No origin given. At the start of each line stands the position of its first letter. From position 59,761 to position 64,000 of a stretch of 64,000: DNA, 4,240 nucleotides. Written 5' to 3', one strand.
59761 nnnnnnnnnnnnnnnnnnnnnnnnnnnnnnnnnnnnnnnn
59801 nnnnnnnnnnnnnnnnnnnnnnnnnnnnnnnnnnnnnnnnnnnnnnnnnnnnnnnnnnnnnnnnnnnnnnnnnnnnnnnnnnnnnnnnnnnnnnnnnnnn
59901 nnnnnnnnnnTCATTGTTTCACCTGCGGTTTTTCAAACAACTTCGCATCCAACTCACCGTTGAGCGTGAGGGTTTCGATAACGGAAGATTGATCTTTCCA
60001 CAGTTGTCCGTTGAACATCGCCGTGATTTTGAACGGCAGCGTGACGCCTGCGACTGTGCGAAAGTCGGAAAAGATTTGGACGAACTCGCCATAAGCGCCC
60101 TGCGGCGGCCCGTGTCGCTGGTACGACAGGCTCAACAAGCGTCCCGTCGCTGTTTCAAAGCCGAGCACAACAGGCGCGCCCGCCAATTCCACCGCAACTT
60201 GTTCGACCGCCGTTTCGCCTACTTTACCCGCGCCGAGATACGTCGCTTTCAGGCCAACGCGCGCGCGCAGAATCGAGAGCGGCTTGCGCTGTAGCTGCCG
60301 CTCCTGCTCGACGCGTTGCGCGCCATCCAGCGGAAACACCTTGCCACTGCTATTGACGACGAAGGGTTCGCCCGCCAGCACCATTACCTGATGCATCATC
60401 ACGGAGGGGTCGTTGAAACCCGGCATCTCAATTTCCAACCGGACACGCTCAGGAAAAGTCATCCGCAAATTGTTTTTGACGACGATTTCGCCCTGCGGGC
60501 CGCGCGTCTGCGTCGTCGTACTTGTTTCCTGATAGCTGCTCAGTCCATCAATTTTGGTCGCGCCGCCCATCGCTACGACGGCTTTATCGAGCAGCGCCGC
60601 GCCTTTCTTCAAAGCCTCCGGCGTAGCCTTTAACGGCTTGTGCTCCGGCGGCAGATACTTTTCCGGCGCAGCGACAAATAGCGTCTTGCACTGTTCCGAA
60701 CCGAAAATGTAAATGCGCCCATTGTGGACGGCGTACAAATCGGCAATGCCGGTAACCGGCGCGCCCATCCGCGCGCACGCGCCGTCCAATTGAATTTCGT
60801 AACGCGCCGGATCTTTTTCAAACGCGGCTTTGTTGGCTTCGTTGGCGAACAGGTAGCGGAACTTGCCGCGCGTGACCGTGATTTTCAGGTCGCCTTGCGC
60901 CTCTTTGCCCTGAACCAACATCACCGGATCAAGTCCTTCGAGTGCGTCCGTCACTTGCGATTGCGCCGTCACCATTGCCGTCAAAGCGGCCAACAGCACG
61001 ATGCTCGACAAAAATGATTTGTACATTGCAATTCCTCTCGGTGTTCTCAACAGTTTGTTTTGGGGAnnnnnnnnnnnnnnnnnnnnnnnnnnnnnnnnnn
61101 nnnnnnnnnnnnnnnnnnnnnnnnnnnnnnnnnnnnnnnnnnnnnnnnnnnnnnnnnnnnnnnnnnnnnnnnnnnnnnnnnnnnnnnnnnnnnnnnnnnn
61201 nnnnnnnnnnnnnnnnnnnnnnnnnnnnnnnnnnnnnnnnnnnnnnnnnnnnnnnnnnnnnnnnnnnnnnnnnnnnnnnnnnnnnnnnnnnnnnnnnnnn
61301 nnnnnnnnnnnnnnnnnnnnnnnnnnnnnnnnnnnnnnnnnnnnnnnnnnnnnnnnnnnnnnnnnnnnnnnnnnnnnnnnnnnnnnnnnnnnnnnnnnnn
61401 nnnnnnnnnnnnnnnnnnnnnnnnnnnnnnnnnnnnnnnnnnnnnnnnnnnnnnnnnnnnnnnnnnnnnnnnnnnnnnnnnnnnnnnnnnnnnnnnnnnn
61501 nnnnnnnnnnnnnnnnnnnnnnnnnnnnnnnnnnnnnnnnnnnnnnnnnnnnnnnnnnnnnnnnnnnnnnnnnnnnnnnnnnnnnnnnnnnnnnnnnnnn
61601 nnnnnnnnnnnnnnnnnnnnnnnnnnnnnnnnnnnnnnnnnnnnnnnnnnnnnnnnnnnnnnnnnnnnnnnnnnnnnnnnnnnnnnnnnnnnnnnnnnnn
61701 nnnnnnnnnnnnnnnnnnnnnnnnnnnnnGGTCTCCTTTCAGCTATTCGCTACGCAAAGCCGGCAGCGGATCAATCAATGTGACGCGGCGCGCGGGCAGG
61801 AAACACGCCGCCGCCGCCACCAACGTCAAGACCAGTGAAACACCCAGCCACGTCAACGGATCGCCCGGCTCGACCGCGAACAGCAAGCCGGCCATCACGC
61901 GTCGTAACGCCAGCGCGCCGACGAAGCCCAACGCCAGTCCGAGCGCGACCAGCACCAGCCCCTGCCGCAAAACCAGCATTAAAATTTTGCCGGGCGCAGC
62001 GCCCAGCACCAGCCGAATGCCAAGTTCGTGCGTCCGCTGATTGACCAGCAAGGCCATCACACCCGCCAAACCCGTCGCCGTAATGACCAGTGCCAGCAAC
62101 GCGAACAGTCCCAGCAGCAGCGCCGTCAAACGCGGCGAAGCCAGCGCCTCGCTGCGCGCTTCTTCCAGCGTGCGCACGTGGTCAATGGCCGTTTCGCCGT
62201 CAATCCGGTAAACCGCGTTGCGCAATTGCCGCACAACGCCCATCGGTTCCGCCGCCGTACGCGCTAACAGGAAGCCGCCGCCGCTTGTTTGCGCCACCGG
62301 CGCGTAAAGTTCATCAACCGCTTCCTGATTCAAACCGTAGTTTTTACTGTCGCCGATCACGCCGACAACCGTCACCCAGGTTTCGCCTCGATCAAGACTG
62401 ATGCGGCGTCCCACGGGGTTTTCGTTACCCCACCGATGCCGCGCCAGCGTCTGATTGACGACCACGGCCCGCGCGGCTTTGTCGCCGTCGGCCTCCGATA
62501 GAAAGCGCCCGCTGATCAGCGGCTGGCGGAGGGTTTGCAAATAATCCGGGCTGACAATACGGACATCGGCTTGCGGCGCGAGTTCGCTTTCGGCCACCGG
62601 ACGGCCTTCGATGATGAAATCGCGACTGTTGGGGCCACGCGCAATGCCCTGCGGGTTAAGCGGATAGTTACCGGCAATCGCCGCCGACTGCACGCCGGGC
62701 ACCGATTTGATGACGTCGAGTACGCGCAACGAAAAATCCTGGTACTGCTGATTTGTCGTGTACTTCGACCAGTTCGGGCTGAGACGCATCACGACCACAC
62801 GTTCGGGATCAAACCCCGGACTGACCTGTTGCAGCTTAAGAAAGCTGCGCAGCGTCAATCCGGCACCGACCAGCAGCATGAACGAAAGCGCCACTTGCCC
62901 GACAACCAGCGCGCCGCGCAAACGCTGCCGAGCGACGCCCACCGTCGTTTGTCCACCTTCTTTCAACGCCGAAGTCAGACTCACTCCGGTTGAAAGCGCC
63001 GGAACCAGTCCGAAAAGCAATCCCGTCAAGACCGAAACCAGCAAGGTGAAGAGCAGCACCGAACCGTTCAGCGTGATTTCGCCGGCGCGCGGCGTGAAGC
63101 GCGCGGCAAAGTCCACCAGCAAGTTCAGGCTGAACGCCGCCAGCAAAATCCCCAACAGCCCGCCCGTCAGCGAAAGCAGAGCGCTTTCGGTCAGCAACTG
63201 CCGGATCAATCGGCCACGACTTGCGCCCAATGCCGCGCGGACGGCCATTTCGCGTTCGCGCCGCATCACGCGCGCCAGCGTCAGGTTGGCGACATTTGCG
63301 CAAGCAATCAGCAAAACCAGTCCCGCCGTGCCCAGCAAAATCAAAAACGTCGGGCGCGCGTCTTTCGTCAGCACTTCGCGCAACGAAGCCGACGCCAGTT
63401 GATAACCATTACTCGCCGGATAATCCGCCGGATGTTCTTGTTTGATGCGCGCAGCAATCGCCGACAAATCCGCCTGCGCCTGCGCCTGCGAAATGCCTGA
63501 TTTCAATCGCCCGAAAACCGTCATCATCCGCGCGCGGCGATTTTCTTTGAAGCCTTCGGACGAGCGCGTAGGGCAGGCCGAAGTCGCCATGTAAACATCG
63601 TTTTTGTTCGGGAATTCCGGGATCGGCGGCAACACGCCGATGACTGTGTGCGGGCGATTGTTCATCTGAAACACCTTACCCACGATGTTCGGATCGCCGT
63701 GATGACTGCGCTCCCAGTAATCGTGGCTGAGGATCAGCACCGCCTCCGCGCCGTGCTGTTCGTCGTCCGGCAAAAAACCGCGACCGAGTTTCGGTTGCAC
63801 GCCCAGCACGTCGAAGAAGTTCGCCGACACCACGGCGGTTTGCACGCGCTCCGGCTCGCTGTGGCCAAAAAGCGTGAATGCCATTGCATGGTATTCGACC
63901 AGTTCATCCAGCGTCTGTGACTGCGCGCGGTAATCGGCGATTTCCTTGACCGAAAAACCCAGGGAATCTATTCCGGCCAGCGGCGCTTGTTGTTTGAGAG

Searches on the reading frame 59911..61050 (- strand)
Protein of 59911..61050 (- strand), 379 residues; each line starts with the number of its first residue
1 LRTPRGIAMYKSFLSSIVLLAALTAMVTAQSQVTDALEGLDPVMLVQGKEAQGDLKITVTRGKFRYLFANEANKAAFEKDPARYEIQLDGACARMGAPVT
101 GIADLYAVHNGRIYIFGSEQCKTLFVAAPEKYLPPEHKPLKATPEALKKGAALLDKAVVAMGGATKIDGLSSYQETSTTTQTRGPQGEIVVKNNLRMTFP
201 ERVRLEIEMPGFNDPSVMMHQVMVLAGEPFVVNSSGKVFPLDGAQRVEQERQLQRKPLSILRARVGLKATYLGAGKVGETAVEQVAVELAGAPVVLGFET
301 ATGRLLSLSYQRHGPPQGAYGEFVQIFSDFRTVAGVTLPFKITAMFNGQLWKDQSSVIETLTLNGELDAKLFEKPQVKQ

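Call 86: search_protein_families(library=pfam, proteins=[window:59911-61050:-], max_evalue=0.00001)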
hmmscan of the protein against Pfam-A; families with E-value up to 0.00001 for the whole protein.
window:59911-61050:- (379 aa): 1 family
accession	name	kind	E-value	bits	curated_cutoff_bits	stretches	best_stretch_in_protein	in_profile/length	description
PF04945.19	YHS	-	2e-11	44.1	30.3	0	103-135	14-46/47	YHS domain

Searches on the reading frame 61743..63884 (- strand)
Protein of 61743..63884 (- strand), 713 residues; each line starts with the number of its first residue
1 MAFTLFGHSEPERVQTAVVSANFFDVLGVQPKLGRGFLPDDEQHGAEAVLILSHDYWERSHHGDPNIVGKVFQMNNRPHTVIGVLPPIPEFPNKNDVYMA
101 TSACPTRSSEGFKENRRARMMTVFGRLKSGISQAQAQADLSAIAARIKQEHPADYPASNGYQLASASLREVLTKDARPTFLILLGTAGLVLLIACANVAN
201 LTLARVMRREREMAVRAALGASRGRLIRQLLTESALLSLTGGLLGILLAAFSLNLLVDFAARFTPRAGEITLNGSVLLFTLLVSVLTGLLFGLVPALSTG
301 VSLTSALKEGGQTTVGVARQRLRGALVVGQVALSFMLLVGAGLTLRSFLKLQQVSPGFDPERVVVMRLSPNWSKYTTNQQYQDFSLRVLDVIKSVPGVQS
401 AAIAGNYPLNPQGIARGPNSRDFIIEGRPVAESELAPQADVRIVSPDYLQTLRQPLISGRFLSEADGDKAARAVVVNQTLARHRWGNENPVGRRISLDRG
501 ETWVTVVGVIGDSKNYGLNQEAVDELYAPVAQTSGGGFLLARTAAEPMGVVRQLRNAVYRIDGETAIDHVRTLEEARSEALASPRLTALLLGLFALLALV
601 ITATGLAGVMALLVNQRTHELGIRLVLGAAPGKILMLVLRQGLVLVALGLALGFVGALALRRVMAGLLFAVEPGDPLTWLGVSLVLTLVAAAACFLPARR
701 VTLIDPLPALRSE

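Call 86: search_protein_families(library=pfam, proteins=[window:61743-63884:-], max_evalue=0.00001)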
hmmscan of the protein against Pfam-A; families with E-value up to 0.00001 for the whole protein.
window:61743-63884:- (713 aa): 2 families
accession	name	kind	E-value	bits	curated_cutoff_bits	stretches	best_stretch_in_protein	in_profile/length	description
PF12704.14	MacB_PCD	-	3.3e-33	116.2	27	2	13-142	87-206/207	MacB-like periplasmic core domain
PF02687.27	FtsX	-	3.7e-23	82.3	25.5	2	187-297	4-113/120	FtsX-like permease C-terminal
